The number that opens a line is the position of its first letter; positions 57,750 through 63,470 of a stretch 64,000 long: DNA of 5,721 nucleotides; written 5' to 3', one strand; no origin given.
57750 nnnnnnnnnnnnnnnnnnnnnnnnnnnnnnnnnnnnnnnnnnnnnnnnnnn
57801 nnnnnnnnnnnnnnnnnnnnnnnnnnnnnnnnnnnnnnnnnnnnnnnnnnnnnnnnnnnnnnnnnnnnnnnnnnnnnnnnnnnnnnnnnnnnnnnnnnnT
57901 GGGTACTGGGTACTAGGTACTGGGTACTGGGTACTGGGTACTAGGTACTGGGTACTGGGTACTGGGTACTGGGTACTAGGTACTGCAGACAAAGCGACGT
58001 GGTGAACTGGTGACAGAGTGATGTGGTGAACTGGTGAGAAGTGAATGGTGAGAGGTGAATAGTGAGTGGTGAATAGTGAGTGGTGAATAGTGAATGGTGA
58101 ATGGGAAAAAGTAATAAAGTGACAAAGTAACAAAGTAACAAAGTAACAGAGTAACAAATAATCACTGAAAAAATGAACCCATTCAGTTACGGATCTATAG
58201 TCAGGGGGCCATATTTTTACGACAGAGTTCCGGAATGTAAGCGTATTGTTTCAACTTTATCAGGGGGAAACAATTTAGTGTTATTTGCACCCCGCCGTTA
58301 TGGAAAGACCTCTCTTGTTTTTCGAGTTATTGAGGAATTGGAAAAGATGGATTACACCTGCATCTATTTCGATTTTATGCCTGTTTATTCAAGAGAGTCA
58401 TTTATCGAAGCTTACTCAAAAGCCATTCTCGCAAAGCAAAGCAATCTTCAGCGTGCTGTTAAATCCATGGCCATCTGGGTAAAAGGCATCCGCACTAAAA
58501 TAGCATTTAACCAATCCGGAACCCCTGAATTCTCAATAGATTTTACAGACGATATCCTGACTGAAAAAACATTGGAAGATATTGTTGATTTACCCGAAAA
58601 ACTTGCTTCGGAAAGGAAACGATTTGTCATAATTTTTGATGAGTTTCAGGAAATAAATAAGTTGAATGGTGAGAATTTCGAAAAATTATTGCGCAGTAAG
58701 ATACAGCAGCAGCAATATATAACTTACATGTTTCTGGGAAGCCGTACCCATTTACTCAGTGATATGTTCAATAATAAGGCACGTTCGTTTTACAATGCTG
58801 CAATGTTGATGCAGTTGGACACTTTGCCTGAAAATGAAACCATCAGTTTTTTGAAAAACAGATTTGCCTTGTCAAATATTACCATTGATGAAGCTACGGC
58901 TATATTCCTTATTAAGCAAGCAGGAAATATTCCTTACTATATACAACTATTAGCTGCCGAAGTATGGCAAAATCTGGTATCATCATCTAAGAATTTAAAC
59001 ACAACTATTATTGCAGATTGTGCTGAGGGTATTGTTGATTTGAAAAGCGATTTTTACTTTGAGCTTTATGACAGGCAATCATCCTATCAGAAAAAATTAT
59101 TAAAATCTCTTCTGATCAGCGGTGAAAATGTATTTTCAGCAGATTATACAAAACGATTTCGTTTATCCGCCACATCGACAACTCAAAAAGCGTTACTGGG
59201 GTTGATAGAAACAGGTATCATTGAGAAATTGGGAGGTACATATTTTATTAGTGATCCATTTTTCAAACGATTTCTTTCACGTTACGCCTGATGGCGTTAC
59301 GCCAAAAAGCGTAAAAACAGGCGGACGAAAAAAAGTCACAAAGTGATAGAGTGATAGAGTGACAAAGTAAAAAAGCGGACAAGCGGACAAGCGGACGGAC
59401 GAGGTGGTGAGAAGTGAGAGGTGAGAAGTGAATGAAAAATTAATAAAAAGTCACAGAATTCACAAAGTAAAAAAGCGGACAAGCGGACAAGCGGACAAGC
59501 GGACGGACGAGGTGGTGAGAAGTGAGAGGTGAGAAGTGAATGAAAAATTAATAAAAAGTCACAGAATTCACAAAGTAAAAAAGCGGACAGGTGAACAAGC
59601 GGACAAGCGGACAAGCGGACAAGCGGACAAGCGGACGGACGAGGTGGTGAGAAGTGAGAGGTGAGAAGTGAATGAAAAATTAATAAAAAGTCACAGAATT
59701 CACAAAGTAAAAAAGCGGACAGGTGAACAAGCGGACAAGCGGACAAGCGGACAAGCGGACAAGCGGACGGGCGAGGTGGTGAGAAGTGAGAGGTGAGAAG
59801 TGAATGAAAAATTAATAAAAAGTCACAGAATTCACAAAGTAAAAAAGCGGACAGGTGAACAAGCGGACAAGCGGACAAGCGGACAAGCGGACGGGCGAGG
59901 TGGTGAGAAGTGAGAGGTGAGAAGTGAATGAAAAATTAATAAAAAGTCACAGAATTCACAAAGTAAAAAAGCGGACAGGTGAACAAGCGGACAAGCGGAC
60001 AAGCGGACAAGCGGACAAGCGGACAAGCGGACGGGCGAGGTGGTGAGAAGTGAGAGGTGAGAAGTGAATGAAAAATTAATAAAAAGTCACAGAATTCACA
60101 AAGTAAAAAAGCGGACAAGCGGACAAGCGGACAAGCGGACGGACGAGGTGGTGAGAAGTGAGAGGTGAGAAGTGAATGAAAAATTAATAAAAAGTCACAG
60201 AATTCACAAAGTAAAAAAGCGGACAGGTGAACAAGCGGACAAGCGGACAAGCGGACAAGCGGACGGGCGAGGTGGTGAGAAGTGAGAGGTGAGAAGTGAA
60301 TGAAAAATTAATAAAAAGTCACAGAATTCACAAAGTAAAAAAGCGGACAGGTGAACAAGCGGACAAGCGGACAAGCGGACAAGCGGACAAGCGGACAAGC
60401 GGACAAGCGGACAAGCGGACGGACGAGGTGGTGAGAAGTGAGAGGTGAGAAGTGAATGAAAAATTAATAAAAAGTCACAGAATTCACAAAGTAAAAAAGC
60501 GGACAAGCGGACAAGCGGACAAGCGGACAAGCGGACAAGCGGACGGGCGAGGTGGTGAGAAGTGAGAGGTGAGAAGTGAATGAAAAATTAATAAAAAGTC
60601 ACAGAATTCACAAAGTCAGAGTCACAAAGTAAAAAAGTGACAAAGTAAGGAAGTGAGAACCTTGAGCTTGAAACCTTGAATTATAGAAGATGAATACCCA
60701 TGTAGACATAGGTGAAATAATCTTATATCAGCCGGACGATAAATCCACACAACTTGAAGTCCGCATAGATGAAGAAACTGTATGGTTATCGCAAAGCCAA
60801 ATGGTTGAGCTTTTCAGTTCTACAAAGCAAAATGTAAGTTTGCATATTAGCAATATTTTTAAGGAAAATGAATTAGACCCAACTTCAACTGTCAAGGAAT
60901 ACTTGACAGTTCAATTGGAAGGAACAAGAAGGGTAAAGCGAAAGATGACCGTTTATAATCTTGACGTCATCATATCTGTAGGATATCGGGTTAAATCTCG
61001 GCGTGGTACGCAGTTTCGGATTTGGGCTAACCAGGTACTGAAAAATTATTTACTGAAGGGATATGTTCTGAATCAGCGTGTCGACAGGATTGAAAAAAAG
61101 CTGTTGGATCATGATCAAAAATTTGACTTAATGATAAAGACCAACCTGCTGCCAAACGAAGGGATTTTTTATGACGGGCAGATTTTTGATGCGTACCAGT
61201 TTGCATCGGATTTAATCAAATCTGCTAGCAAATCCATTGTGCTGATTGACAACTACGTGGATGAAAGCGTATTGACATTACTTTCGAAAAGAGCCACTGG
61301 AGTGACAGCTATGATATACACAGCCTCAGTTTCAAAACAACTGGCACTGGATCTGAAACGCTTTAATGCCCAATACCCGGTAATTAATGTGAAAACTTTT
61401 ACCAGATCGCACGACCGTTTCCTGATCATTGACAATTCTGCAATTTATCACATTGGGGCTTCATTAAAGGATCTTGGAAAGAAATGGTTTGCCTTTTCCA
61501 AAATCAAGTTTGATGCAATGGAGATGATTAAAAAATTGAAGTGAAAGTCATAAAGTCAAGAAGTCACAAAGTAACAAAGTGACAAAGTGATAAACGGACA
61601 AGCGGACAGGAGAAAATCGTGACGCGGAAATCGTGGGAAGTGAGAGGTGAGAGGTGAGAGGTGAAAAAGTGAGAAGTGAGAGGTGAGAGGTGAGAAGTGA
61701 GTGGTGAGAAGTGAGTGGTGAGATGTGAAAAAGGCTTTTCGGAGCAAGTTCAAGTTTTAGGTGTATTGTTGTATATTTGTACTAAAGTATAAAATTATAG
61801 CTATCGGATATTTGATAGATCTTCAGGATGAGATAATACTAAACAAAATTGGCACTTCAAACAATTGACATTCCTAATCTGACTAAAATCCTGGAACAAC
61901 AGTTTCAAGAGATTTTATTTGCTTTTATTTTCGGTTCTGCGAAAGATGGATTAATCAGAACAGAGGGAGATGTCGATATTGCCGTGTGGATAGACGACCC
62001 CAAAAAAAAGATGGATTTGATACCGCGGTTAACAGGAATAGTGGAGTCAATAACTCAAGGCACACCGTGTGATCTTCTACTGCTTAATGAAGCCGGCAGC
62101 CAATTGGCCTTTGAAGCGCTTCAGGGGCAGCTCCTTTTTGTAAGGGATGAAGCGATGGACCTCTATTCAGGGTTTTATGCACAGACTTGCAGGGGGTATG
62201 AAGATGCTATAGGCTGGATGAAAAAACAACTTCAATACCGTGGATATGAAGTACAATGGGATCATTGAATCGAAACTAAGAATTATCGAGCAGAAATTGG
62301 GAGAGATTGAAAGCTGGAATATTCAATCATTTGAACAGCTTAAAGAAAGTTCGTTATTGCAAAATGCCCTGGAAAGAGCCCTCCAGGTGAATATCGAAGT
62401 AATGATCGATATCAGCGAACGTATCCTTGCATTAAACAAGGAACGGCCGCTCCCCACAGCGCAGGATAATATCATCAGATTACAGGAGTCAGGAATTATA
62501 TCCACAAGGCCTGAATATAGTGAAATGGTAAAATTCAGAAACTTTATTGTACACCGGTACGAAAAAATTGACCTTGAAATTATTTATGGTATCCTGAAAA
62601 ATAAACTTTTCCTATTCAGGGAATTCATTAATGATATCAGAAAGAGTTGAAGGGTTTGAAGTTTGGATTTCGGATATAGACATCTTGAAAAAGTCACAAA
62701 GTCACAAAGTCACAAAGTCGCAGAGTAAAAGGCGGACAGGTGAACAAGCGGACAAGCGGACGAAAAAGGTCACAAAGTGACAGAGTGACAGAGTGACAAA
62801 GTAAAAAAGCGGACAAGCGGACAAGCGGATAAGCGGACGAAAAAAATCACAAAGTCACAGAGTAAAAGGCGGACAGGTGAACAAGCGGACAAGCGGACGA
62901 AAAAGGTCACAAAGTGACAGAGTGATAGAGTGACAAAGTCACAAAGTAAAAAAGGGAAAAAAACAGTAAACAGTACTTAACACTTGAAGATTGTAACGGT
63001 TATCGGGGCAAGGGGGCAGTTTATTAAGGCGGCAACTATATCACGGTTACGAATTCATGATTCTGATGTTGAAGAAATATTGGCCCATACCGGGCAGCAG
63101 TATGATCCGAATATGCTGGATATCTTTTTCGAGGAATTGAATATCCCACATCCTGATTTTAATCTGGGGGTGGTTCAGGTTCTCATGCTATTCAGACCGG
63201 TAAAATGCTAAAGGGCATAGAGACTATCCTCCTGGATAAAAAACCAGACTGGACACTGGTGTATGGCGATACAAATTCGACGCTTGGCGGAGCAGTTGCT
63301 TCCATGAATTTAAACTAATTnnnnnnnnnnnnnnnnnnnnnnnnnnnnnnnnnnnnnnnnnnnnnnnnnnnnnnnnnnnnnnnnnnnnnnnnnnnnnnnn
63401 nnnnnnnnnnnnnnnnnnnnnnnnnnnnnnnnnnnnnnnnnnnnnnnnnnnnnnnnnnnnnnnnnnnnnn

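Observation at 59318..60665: A 1.3-kb higher-order repeat: 10 composite units with a constant ~72-bp module and a variable-length octamer tract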

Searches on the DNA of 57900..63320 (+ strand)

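Call 59: search_dna_similar(query=window:57900-63320:+, collection=plasmids, mode=near, max_rows=8)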
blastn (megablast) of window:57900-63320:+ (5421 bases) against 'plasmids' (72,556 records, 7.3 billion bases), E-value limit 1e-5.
No match.

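Call 60: search_dna_similar(query=window:57900-63320:+, collection=phages, mode=near, max_rows=8)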
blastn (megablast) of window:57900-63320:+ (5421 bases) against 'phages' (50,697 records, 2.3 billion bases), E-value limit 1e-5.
No match.
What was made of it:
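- Tried and rejected: The 5.4-kb accessory segment gave no match in plasmids or phages (calls 59, 60).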

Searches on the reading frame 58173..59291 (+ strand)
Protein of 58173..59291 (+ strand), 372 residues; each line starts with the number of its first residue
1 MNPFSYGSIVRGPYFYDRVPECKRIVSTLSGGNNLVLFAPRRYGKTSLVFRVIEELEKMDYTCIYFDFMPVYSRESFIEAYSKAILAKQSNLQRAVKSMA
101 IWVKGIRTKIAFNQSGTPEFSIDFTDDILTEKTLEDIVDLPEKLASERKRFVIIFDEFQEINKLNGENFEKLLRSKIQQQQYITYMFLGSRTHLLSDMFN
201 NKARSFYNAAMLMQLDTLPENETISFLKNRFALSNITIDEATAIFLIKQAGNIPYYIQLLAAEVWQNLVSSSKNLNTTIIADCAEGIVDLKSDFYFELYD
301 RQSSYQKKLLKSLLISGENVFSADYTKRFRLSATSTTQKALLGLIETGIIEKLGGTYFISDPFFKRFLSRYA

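Call 7: find_encoding_contigs(protein=window:58173-59291:+, flank=10000, max_places=10)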
Protein window:58173-59291:+ (372 aa): no gene with exactly this product is on record in the collection.

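Call 14: search_protein_families(library=pfam, proteins=[window:58173-59291:+])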
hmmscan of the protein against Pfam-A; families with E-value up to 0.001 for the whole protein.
window:58173-59291:+ (372 aa): 4 families
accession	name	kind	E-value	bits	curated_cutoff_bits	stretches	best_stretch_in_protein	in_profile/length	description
PF01637.24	ATPase_2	-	4.1e-14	53.4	33.2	1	15-231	1-195/225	ATPase domain predominantly from Archaea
PF13173.12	AAA_14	-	3.2e-09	37.3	27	1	121-201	34-109/129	AAA domain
PF13401.12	AAA_22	-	2e-06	28.6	27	1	31-174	4-106/130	AAA domain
PF14516.12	AAA_35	-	8.2e-05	22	27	1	30-69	29-68/331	AAA-like domain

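Call 61: search_protein_families(library=padloc, proteins=[window:58173-59291:+], max_evalue=0.001)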
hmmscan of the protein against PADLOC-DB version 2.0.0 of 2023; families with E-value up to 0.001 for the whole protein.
window:58173-59291:+ (372 aa): 0 families

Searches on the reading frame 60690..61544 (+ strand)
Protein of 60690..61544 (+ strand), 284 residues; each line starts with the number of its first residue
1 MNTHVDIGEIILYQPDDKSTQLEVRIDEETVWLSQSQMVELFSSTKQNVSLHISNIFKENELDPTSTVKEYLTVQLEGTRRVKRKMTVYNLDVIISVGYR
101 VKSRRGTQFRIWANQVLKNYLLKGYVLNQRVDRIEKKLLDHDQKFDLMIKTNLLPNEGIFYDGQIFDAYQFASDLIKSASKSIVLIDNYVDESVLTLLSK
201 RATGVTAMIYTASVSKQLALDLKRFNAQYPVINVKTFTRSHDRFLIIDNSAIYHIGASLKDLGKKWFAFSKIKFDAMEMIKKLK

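Call 6: find_encoding_contigs(protein=window:60690-61544:+, flank=10000, max_places=10)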
Protein window:60690-61544:+ (284 aa): 2 contigs read that carry it; 2 places shown.
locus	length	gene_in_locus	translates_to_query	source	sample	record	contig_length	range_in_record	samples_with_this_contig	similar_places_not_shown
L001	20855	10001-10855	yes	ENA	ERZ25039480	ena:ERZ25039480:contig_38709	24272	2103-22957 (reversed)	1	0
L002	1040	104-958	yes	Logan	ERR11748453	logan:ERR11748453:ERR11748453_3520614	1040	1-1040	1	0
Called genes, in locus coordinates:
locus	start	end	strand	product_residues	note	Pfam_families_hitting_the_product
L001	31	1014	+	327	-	PF13444:Acetyltransf_5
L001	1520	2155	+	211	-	PF03193:RsgA_GTPase (faint), PF02421:FeoB_N, PF01926:MMR_HSR1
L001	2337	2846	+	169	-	PF02357:NusG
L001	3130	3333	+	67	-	-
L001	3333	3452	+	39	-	PF15738:YafQ_toxin (weak)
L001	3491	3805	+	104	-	PF05635:23S_rRNA_IVP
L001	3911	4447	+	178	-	-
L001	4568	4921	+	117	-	PF05635:23S_rRNA_IVP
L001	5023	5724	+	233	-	PF00483:NTP_transferase, PF12804:NTP_transf_3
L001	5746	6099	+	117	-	PF05635:23S_rRNA_IVP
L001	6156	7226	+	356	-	PF02350:Epimerase_2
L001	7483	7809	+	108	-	PF01637:ATPase_2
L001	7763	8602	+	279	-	-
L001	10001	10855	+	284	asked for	PF13310:Virulence_RhuM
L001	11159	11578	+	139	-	PF18765:Polbeta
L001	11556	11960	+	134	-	PF01934:HepT-like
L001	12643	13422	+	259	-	PF00483:NTP_transferase, PF12804:NTP_transf_3 (weak)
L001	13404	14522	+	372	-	PF01370:Epimerase, PF02719:Polysacc_synt_2, PF16363:GDP_Man_Dehyd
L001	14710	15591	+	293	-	PF01370:Epimerase, PF16363:GDP_Man_Dehyd, PF01073:3Beta_HSD, PF02719:Polysacc_synt_2 (faint), PF07993:NAD_binding_4 (faint)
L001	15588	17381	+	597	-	PF02776:TPP_enzyme_N, PF00205:TPP_enzyme_M, PF02775:TPP_enzyme_C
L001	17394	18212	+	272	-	PF03328:HpcH_HpaI (weak)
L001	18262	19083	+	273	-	PF00702:Hydrolase, PF13344:Hydrolase_6, PF13419:HAD_2 (faint), PF13242:Hydrolase_like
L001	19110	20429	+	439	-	PF01041:DegT_DnrJ_EryC1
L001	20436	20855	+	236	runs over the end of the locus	PF00175:NAD_binding_1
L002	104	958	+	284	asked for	PF13310:Virulence_RhuM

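Call 14: search_protein_families(library=pfam, proteins=[window:60690-61544:+])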
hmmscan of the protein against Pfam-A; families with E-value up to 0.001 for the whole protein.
window:60690-61544:+ (284 aa): 1 family
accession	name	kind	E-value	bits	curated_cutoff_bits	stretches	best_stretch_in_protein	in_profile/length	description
PF13310.11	Virulence_RhuM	-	2.3e-26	93.1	33.7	1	66-182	1-115/252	Virulence protein RhuM family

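Call 61: search_protein_families(library=padloc, proteins=[window:60690-61544:+], max_evalue=0.001)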
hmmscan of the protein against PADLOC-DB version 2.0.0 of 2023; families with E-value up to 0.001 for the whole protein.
window:60690-61544:+ (284 aa): 41 families (the best 25 are shown)
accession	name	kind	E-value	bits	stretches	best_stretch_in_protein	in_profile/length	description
PDLC04879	PDC-S05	-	1.1e-124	413.6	1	7-283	4-284/285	-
PDLC04854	PDC-S05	-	9.5e-59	196.6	1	8-152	4-146/212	-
PDLC04872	PDC-S05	-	1.9e-57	191.3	1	9-146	6-141/152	-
PDLC04869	PDC-S05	-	2.4e-57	192.5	1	116-283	124-300/306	-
PDLC04964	PDC-S23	-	2.6e-57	192.5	1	9-209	5-195/331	-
PDLC04965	PDC-S23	-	7.1e-57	191.2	1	8-138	5-133/327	-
PDLC04876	PDC-S05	-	1.1e-55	186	1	1-137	1-135/174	-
PDLC04852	PDC-S05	-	4.2e-53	178.5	1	7-131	10-134/346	-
PDLC04853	PDC-S05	-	1.8e-52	176.6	1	8-180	6-175/336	-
PDLC04851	PDC-S05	-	3.1e-51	172.4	1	7-180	9-181/342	-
PDLC04858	PDC-S05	-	5.6e-50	166.7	1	8-133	5-127/138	-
PDLC04963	PDC-S23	-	5.2e-48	162.1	1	9-196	3-167/312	-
PDLC04870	PDC-S05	-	2.3e-47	159.1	1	7-182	8-179/214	-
PDLC04843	PDC-S05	-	9.9e-45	151.1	1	8-188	6-180/330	-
PDLC04873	PDC-S05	-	2.8e-43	145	1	9-121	3-112/116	-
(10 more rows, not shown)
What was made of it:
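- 60690..61544 (+): Downstream gene of the RhuM family (PF13310), matching PADLOC candidate defence family PDC-S05. Pfam E=2e-26 (call 14); PADLOC PDC-S05 E=1e-124 (call 61).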

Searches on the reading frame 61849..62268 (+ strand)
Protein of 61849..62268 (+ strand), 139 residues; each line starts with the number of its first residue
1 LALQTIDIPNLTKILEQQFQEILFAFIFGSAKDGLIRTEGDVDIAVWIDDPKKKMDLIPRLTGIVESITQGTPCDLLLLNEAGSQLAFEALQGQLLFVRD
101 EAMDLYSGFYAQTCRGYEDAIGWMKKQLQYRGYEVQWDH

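Call 35: search_protein_families(library=pfam, proteins=[window:61849-62268:+], max_evalue=0.01)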
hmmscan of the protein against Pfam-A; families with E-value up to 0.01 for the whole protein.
window:61849-62268:+ (139 aa): 3 families
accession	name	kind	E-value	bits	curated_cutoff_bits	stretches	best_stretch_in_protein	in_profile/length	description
PF18765.7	Polbeta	-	5.9e-13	49.2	26.9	1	10-101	2-92/93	Polymerase beta, Nucleotidyltransferase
PF01909.29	NTP_transf_2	-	0.00021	22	21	1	10-54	3-46/93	Nucleotidyltransferase domain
PF22600.2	MTPAP-like_central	-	0.0011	19.5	27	1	10-56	28-75/139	Poly(A) RNA polymerase, mitochondrial-like, central palm domain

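Call 39: find_encoding_contigs(protein=window:61849-62268:+, flank=10000, max_places=10)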
Protein window:61849-62268:+ (139 aa): 2 contigs read that carry it; 2 places shown.
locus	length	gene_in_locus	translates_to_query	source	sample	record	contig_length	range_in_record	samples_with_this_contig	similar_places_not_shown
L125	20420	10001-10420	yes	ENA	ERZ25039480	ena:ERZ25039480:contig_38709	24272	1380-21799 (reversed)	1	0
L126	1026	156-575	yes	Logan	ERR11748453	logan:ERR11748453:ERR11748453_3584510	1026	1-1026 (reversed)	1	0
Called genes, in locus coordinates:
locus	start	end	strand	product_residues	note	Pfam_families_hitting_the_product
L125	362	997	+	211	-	PF03193:RsgA_GTPase (faint), PF02421:FeoB_N, PF01926:MMR_HSR1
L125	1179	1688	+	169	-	PF02357:NusG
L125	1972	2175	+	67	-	-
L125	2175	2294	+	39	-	PF15738:YafQ_toxin (weak)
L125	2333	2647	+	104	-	PF05635:23S_rRNA_IVP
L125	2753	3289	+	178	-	-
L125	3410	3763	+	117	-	PF05635:23S_rRNA_IVP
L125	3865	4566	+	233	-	PF00483:NTP_transferase, PF12804:NTP_transf_3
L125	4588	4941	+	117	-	PF05635:23S_rRNA_IVP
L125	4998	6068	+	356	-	PF02350:Epimerase_2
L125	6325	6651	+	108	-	PF01637:ATPase_2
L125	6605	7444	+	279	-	-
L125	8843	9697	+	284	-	PF13310:Virulence_RhuM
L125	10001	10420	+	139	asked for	PF18765:Polbeta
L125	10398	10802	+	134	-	PF01934:HepT-like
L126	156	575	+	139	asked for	PF18765:Polbeta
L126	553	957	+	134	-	PF01934:HepT-like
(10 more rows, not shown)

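Call 61: search_protein_families(library=padloc, proteins=[window:61849-62268:+], max_evalue=0.001)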
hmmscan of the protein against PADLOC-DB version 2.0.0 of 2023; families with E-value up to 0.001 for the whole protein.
window:61849-62268:+ (139 aa): 1 family
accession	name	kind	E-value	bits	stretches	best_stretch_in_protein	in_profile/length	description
PDLC04906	PDC-S09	-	0.00015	20.1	1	16-78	19-79/98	-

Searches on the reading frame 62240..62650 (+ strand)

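Call 35: search_protein_families(library=pfam, proteins=[window:62240-62650:+], max_evalue=0.01)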
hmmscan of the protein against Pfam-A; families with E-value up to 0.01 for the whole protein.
window:62240-62650:+ (136 aa): 1 family
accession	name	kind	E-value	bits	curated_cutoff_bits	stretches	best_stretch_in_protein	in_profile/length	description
PF01934.22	HepT-like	-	1.3e-24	86.7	23.5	1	16-133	1-120/120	Ribonuclease HepT-like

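Call 61: search_protein_families(library=padloc, proteins=[window:62240-62650:+], max_evalue=0.001)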
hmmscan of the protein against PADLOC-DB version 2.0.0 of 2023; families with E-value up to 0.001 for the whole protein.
window:62240-62650:+ (136 aa): 0 families
